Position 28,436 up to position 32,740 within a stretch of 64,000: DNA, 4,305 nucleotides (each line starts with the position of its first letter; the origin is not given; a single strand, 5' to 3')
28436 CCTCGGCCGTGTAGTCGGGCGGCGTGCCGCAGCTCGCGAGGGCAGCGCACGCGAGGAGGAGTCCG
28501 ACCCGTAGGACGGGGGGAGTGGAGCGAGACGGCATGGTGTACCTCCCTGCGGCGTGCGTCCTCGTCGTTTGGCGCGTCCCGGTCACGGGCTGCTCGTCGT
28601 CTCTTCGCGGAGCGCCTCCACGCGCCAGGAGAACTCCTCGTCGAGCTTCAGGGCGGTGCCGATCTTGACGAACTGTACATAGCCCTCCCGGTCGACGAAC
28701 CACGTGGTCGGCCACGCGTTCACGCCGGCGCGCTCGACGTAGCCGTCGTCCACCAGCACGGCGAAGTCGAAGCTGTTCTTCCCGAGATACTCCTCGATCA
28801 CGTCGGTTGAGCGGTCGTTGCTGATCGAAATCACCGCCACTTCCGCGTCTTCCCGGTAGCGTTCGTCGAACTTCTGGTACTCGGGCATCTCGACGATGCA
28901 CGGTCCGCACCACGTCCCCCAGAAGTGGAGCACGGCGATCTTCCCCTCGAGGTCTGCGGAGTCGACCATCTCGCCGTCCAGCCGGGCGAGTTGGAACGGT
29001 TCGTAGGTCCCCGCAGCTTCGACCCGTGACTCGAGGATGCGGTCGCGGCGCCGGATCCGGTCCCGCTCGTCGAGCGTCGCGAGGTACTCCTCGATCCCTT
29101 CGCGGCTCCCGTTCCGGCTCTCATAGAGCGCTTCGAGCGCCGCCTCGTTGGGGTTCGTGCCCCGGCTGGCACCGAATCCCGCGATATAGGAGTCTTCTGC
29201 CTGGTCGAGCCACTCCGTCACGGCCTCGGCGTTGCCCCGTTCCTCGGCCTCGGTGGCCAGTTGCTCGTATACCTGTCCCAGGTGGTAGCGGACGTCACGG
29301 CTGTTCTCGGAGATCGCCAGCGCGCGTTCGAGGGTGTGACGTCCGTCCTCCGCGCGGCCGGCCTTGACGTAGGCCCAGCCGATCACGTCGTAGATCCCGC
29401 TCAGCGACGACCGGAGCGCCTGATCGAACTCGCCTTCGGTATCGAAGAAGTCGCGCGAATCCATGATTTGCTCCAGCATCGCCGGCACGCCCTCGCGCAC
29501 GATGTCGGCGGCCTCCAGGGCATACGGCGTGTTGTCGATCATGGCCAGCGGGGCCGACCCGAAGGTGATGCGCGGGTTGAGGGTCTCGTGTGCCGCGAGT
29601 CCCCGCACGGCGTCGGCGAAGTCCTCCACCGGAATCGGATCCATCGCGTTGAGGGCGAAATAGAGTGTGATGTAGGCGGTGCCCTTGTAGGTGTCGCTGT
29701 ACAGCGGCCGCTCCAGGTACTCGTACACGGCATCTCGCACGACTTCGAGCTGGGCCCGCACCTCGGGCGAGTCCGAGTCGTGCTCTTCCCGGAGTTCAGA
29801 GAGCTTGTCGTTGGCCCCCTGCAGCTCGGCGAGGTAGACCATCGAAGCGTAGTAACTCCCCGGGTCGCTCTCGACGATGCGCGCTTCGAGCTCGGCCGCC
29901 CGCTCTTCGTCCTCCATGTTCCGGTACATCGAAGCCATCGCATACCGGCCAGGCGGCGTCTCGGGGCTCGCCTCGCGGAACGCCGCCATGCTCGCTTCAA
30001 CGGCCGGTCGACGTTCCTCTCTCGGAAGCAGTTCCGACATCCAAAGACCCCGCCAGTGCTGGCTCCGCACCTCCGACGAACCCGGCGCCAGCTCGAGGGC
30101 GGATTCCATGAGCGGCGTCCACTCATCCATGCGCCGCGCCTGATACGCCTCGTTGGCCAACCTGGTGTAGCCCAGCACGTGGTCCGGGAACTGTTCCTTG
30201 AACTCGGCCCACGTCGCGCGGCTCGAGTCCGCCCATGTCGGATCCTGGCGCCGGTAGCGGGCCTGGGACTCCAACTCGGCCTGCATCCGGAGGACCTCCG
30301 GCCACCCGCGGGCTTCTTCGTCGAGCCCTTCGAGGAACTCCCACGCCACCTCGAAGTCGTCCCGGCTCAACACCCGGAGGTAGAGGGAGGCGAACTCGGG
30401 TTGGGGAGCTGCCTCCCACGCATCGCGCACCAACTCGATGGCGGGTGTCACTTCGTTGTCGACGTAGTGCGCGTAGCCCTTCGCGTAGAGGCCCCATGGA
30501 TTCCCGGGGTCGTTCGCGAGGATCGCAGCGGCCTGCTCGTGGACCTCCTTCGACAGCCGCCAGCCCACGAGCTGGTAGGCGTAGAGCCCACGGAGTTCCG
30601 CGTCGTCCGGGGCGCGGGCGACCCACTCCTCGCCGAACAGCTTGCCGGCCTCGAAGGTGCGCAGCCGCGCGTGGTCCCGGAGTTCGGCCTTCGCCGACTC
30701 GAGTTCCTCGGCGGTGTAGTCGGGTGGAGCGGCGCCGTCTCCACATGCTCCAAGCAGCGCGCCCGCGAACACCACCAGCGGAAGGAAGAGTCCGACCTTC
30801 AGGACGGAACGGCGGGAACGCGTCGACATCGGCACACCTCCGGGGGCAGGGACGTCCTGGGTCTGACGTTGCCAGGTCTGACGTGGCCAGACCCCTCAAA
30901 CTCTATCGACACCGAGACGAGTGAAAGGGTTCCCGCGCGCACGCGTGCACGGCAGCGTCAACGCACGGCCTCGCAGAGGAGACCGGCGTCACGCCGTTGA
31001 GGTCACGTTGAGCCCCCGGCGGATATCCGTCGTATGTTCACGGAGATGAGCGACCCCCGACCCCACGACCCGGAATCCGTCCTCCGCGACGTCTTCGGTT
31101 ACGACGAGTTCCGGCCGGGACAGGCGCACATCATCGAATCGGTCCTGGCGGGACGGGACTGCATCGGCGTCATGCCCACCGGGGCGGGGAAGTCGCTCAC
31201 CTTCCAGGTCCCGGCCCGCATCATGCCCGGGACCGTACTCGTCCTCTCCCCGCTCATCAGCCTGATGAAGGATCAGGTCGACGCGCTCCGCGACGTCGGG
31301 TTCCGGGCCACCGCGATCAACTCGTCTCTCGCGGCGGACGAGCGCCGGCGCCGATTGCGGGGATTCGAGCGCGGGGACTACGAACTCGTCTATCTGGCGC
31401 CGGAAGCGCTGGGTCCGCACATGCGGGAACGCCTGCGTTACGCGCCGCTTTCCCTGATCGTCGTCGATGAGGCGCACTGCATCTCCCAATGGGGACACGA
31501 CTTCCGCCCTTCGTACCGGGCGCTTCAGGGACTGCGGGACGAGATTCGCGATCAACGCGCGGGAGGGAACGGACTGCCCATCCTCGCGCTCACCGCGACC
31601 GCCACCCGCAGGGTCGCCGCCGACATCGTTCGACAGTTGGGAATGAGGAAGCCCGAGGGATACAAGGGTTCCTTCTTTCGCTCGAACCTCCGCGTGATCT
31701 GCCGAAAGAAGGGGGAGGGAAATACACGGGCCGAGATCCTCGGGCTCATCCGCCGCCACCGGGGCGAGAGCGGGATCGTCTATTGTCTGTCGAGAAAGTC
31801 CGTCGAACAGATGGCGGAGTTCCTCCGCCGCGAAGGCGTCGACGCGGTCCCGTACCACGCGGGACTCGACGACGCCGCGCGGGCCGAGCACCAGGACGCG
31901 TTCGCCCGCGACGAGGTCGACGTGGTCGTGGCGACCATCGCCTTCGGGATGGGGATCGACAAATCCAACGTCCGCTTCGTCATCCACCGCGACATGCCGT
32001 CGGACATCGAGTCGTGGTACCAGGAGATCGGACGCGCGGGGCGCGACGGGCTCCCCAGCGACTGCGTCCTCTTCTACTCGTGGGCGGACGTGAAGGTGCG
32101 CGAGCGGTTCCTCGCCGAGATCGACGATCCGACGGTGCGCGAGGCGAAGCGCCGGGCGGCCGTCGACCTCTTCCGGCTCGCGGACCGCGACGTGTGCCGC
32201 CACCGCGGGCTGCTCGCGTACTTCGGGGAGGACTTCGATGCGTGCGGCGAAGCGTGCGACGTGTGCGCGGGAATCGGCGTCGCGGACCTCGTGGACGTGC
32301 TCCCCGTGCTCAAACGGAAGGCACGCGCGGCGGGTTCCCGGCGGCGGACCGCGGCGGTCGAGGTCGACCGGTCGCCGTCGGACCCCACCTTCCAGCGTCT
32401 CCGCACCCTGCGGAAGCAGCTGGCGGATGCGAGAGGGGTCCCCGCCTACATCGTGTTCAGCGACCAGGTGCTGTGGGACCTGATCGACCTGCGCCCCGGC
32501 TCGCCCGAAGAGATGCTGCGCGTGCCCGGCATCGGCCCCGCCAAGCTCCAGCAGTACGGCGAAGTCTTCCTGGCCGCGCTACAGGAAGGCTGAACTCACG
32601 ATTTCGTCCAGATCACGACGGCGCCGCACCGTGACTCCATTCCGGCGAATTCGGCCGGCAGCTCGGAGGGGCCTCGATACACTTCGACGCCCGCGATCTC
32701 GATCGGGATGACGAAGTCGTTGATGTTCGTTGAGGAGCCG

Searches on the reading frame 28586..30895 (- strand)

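Call 41: search_protein_families(library=pfam, proteins=[window:28586-30895:-], max_evalue=0.001)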
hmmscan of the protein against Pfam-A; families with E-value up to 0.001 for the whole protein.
window:28586-30895:- (770 aa): 9 families
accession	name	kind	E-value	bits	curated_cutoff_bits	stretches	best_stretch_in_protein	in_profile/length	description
PF00578.27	AhpC-TSA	-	4.5e-16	59.4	26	1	634-742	8-123/124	AhpC/TSA family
PF08534.16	Redoxin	-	1.1e-13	51.6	26.6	1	634-747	9-135/148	Redoxin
PF14559.12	TPR_19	-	9.6e-09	35.9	25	0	120-172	8-65/68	Tetratricopeptide repeat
PF13905.12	Thioredoxin_8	-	1.2e-08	35.6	27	1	651-740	1-94/94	Thioredoxin-like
PF00085.26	Thioredoxin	-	3.2e-06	27.5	23.5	1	652-703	19-68/103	Thioredoxin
PF13181.12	TPR_8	-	5.7e-05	23.4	25.7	0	501-531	3-33/34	Tetratricopeptide repeat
PF13098.12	Thioredoxin_2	-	5.8e-05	23.8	27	1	649-740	3-95/104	Thioredoxin-like domain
PF13414.12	TPR_11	-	0.00042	20.4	26.8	0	508-546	3-41/42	TPR repeat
PF13431.12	TPR_17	-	0.00056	20.4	24.4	0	125-142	5-22/34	Tetratricopeptide repeat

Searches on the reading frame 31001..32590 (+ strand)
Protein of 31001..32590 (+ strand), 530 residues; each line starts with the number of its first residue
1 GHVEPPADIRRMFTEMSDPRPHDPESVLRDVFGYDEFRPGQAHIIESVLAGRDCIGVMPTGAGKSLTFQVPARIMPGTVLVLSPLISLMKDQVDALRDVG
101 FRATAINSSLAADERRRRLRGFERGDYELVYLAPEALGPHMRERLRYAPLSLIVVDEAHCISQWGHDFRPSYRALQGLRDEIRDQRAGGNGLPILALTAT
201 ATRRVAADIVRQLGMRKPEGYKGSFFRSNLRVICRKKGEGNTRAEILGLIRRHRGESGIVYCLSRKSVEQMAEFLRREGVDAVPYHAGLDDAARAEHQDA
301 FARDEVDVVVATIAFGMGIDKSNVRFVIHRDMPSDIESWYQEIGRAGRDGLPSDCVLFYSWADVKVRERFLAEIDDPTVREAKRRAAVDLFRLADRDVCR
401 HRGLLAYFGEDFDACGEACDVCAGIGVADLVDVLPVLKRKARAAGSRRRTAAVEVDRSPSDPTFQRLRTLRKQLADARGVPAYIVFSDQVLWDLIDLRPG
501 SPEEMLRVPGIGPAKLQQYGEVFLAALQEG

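Call 41: search_protein_families(library=pfam, proteins=[window:31001-32590:+], max_evalue=0.001)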
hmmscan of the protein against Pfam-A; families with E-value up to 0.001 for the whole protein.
window:31001-32590:+ (530 aa): 5 families
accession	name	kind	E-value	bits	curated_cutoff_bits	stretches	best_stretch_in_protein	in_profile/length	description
PF00270.35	DEAD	-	4e-28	98.7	26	1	38-205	1-164/167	DEAD/DEAH box helicase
PF00271.37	Helicase_C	-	4e-24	85.4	23.5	1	246-350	6-110/110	Helicase conserved C-terminal domain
PF00570.28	HRDC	-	5.4e-20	71.6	23.8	1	464-527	5-68/68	HRDC domain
PF16124.10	RecQ_Zn_bind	-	1.9e-09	38.6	25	1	362-422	2-65/66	RecQ zinc-binding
PF04851.21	ResIII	-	1.9e-06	28.3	22.5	1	36-175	3-146/164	Type III restriction enzyme, res subunit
